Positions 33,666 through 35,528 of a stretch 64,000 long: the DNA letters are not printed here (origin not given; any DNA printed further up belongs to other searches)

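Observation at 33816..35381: PASTA-domain 'PknB-like' protein whose kinase domain lacks the catalytic residues (membrane pseudokinase)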

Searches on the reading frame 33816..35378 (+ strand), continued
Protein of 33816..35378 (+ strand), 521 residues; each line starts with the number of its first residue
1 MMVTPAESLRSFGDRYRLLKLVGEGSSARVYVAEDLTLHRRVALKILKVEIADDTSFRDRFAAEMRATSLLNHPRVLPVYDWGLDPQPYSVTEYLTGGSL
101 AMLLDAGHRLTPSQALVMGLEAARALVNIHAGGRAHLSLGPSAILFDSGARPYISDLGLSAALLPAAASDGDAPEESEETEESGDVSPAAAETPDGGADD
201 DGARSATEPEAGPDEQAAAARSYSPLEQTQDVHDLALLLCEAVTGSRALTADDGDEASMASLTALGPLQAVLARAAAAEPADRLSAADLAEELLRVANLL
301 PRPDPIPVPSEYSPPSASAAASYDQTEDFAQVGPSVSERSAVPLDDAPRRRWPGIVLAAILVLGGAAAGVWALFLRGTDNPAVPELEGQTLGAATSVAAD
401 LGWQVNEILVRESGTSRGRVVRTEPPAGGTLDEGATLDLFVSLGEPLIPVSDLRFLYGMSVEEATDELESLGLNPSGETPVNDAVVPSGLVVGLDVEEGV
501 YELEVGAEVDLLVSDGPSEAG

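Call 61: predict_structure(alignment_id=A5)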
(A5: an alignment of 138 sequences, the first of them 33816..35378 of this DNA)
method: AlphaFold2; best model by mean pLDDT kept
length: 521 residues; sequences in the alignment: 138
mean_pLDDT: 84.5   pTM: 0.60
mean pLDDT of the five models: 84.5, 83.4, 83.4, 83.2, 82.9
residues with pLDDT >= 90: 353; 70-90: 47; 50-70: 57; < 50: 64
segments of 3 or more residues with pLDDT < 50: 179-201, 318-350
pLDDT, mean of each block of 10 residues (from residue 1): 58 93 92 96 94 90 96 97 96 97 95 98 98 96 97 97 72 50 45 43 54 61 95 98 93 77 95 97 98 98 91 53 42 41 42 69 78 63 97 98 98 97 98 97 97 95 98 98 94 96 97 90 48
secondary structure, 60 per line:
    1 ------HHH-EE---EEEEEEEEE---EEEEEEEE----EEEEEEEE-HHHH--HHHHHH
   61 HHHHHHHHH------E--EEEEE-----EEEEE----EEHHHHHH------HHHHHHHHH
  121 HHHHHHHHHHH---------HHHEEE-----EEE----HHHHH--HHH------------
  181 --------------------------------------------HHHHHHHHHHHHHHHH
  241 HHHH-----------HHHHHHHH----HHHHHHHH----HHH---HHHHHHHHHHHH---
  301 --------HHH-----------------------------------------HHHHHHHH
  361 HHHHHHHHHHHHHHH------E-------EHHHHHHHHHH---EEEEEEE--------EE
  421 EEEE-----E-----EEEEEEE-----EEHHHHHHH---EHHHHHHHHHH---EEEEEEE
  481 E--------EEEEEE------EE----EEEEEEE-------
elements in order: E16-24 E28-35 E40-47 H49-52 H55-69 E79-83 E89-93 H100-105 H112-131 E144-146 E152-154 H159-163 H225-244 H256-263 H268-275 H286-297 H353-375 H391-400 E404-410 E419-424 E436-442 H450-456 H461-470 E474-481 E490-495 E508-514

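Call 63: fold_search(model_id=the predicted structure, library=pdb)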
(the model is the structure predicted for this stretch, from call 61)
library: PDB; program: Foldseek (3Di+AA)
matches with E <= 10: 2000; with E <= 0.001: 1999
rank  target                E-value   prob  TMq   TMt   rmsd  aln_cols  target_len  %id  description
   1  6i2p_A                6.7e-17  1.00  0.36  0.65   6.9       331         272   25  Crystal structure of the Mycobacterium tuberculosis PknB kinase domain (L33E mutant) in complex with its substrate Gar (released 2019-05-22)
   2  1mru_A                1.1e-16  1.00  0.38  0.70   7.1       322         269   25  Intracellular Ser/Thr protein kinase domain of Mycobacterium tuberculosis PknB. (released 2003-02-11)
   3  6b2q_B                1.4e-16  1.00  0.38  0.72   7.7       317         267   26  Dual Inhibition of the Essential Protein Kinases A and B in Mycobacterium tuberculosis (released 2018-02-14)
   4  3oro                  1.5e-16  1.00  0.35  0.64   9.3       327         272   24  Mycobacterium tuberculosis PknB kinase domain L33D mutant (crystal form 4) (released 2010-12-15)
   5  6b2p                  2.6e-16  1.00  0.37  0.73   7.3       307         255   26  Dual Inhibition of the Essential Protein Kinases A and B in Mycobacterium tuberculosis (released 2018-02-14)
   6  1o6y                  2.6e-16  1.00  0.37  0.71   7.3       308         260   25  Catalytic domain of PknB kinase from Mycobacterium tuberculosis (released 2003-01-30)
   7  4x3f_A                2.8e-16  1.00  0.37  0.67   9.4       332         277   26  Crystal structure of the intracellular domain of the M. tuberculosis Ser/Thr kinase PknA (released 2015-01-21)
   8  6i2p_B                3.4e-16  1.00  0.36  0.66   8.7       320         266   26  Crystal structure of the Mycobacterium tuberculosis PknB kinase domain (L33E mutant) in complex with its substrate Gar (released 2019-05-22)
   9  4ow8                  7.7e-16  1.00  0.39  0.72  11.5       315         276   28  Crystal structure of kinase domain of PknA from Mtb (released 2015-02-04)
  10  3f61                  9.8e-16  1.00  0.37  0.68   7.0       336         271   25  Crystal Structure of M. tuberculosis PknB Leu33Asp/Val222Asp double mutant in complex with ADP (released 2008-12-02)
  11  5u94                  1.1e-15  1.00  0.37  0.70   5.8       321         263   25  Crystal structure of the Mycobacterium tuberculosis PASTA kinase PknB in complex with the potential theraputic kinase in (released 2017-12-20)
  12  4x3f_B                1.1e-15  1.00  0.38  0.68  10.1       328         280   27  Crystal structure of the intracellular domain of the M. tuberculosis Ser/Thr kinase PknA (released 2015-01-21)
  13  4x3f_C                1.2e-15  1.00  0.37  0.68   9.9       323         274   26  Crystal structure of the intracellular domain of the M. tuberculosis Ser/Thr kinase PknA (released 2015-01-21)
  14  6b2q_C                1.3e-15  1.00  0.38  0.72   7.4       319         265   26  Dual Inhibition of the Essential Protein Kinases A and B in Mycobacterium tuberculosis (released 2018-02-14)
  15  3orp                  1.8e-15  1.00  0.37  0.68   8.0       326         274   26  Mycobacterium tuberculosis PknB kinase domain L33D mutant (crystal form 5) (released 2010-12-15)
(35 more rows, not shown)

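Call 78: search_protein_families(library=ncbifam, proteins=[P0129, P0131, P0138, P0121, P0130, P0081], max_evalue=1e-20)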
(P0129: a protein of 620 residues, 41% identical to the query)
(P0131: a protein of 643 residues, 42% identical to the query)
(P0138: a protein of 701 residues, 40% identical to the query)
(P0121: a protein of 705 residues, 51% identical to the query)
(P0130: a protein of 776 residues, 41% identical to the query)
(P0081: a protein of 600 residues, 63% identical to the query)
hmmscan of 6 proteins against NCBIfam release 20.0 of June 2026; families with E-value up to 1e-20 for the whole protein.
P0129 (620 aa): 6 families
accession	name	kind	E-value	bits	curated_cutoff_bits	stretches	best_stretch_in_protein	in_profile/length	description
NF033483.0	PknB_PASTA_kin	equivalog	4.3e-116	389.2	450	1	10-513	1-520/563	Stk1 family PASTA domain-containing Ser/Thr kinase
NF052427.1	StpK7MSMEG_1200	equivalog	1e-43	149.8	900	1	16-263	7-260/601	serine/threonine protein kinase StpK7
NF047741.1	antiphage_MADS6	equivalog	4.2e-37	127.9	460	0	124-273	308-462/612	methylation-associated defense system protein kinase MAD6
TIGR03903.1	TOMM_kin_cyc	equivalog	1.4e-28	99.3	705.75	1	42-265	4-240/1267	TOMM system kinase/cyclase fusion protein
NF009651.0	PRK13184.1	equivalog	2.1e-25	88.9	839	1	17-218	3-232/932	serine/threonine-protein kinase PknD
NF053615.1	SerThrKinAfsKStmc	equivalog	2e-21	76.4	1300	1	16-227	13-223/809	protein serine/threonine kinase AfsK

P0131 (643 aa): 7 families
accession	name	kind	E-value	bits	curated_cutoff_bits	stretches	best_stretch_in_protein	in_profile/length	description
NF033483.0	PknB_PASTA_kin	equivalog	2.9e-138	462.4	450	2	12-542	2-523/563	Stk1 family PASTA domain-containing Ser/Thr kinase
NF052427.1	StpK7MSMEG_1200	equivalog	2.7e-51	174.8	900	1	17-233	7-224/601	serine/threonine protein kinase StpK7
NF047741.1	antiphage_MADS6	equivalog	1.3e-37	129.6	460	0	125-275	308-463/612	methylation-associated defense system protein kinase MAD6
TIGR03903.1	TOMM_kin_cyc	equivalog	6.6e-32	110.4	705.75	1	43-217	4-188/1267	TOMM system kinase/cyclase fusion protein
NF038150.1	lanthi_synth_IV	equivalog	2e-31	109.1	650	1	13-354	185-528/851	class IV lanthionine synthetase LanL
NF009651.0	PRK13184.1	equivalog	6.9e-28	97.1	839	1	18-245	3-255/932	serine/threonine-protein kinase PknD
NF053615.1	SerThrKinAfsKStmc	equivalog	1.2e-26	93.6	1300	1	17-269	13-264/809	protein serine/threonine kinase AfsK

P0138 (701 aa): 7 families
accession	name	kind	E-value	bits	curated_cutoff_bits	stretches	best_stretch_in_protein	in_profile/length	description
NF033483.0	PknB_PASTA_kin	equivalog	3.1e-122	409.5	450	2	11-273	2-267/563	Stk1 family PASTA domain-containing Ser/Thr kinase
NF052427.1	StpK7MSMEG_1200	equivalog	5.7e-47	160.5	900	1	16-273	7-270/601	serine/threonine protein kinase StpK7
NF047741.1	antiphage_MADS6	equivalog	1e-45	156.4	460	1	102-279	285-468/612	methylation-associated defense system protein kinase MAD6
NF053615.1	SerThrKinAfsKStmc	equivalog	9.1e-30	104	1300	1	17-268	14-264/809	protein serine/threonine kinase AfsK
TIGR03903.1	TOMM_kin_cyc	equivalog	5.3e-28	97.4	705.75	1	42-259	4-234/1267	TOMM system kinase/cyclase fusion protein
NF009651.0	PRK13184.1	equivalog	1.4e-26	92.7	839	1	17-258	3-276/932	serine/threonine-protein kinase PknD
NF038150.1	lanthi_synth_IV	equivalog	6.6e-25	87.6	650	1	12-280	185-460/851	class IV lanthionine synthetase LanL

P0121 (705 aa): 2 families
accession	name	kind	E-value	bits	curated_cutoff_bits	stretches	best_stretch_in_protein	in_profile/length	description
NF033483.0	PknB_PASTA_kin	equivalog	6.5e-67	226.8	450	2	9-165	3-160/563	Stk1 family PASTA domain-containing Ser/Thr kinase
NF052427.1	StpK7MSMEG_1200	equivalog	1.1e-21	77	900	1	14-167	8-163/601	serine/threonine protein kinase StpK7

P0130 (776 aa): 3 families
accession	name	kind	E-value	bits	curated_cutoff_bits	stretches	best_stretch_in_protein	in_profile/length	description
NF033483.0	PknB_PASTA_kin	equivalog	3.5e-69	234.3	450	1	9-206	3-207/563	Stk1 family PASTA domain-containing Ser/Thr kinase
NF052427.1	StpK7MSMEG_1200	equivalog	3.3e-26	91.9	900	1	13-209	7-211/601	serine/threonine protein kinase StpK7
NF047741.1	antiphage_MADS6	equivalog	7.9e-23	80.8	460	0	10-132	492-611/612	methylation-associated defense system protein kinase MAD6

P0081 (600 aa): 1 family
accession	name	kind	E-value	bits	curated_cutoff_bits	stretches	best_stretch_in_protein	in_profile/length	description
NF033483.0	PknB_PASTA_kin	equivalog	1e-59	203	450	2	12-169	3-161/563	Stk1 family PASTA domain-containing Ser/Thr kinase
